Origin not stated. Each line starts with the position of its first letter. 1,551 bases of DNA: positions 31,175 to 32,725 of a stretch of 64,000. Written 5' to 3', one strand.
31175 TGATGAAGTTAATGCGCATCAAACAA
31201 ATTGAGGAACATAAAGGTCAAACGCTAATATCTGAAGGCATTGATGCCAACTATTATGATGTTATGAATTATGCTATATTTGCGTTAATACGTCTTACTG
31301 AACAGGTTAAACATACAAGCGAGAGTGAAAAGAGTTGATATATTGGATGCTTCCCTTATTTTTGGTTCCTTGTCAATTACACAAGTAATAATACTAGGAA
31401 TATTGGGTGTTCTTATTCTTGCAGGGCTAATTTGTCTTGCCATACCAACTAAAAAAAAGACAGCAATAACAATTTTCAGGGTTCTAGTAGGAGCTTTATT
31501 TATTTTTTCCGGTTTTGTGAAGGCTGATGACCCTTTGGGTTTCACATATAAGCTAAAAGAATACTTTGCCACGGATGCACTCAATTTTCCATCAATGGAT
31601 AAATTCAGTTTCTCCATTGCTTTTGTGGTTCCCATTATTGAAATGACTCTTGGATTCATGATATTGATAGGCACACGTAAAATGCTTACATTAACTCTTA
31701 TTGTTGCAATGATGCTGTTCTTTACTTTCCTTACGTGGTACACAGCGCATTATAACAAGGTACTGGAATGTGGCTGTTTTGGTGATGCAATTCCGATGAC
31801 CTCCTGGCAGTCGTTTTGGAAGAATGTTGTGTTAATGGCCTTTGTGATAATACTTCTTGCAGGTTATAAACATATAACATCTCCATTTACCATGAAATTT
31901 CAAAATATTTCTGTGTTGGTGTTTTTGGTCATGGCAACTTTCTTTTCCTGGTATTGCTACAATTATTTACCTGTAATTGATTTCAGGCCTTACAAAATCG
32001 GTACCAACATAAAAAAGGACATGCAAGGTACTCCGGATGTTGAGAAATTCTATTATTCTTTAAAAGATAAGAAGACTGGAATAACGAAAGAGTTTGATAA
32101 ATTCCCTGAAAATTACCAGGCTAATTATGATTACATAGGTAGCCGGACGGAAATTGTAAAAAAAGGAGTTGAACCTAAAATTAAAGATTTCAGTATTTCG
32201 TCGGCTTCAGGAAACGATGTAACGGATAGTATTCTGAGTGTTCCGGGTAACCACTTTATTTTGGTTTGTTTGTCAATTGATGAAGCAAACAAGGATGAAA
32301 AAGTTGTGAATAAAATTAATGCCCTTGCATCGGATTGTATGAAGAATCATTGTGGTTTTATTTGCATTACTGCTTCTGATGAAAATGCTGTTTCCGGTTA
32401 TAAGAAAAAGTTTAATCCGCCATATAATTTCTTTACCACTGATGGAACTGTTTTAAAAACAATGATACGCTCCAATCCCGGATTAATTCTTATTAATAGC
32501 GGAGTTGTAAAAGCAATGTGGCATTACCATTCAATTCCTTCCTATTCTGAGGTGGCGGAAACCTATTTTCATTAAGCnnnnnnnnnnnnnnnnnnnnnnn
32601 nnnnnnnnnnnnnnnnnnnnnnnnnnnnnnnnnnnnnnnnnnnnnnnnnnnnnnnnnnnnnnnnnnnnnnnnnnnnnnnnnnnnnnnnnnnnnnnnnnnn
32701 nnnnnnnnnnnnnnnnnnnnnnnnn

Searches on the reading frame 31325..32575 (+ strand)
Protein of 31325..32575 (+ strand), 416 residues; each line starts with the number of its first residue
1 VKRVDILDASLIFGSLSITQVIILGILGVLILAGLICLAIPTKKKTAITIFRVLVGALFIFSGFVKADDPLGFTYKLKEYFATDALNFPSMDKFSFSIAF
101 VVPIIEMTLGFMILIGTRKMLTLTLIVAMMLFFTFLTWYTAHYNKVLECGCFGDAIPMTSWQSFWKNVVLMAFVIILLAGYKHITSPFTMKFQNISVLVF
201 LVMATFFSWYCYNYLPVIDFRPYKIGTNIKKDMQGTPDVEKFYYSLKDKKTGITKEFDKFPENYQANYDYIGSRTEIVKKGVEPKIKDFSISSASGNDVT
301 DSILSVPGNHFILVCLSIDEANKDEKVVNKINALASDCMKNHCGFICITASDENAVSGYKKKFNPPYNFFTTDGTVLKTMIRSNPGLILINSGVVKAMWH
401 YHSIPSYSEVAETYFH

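Call 31: find_encoding_contigs(protein=window:31325-32575:+, flank=10000, max_places=1)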
Protein window:31325-32575:+ (416 aa): 12 contigs read that carry it; 1 place shown.
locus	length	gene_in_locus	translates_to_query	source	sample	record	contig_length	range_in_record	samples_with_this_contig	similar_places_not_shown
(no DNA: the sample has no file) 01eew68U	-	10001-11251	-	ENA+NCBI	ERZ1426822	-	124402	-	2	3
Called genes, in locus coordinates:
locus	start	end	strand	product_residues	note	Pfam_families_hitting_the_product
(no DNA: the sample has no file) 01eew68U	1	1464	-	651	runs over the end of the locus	PF07719:TPR_2 (faint), PF13414:TPR_11 (faint), PF13431:TPR_17 (faint), PF07676:PD40, PF00691:OmpA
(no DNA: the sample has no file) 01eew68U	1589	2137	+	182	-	PF12867:DinB_2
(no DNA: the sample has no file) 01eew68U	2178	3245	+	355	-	-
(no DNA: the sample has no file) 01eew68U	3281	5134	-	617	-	-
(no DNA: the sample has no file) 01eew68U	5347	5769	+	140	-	-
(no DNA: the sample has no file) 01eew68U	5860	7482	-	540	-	-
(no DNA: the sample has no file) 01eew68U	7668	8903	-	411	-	PF01966:HD (weak), PF19276:HD_assoc_2 (weak)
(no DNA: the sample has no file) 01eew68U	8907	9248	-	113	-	PF19937:GldC-like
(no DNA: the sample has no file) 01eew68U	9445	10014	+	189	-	PF07659:DUF1599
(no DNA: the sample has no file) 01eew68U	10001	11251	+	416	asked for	PF07291:MauE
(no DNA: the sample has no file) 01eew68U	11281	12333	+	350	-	PF19300:BPD_transp_1_N, PF00528:BPD_transp_1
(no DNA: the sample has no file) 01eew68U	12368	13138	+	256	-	PF00121:TIM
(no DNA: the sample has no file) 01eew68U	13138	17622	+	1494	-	-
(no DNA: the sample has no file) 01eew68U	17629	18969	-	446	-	PF01979:Amidohydro_1, PF12890:DHOase (weak), PF07969:Amidohydro_3 (weak)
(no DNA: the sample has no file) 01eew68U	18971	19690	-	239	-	PF00535:Glycos_transf_2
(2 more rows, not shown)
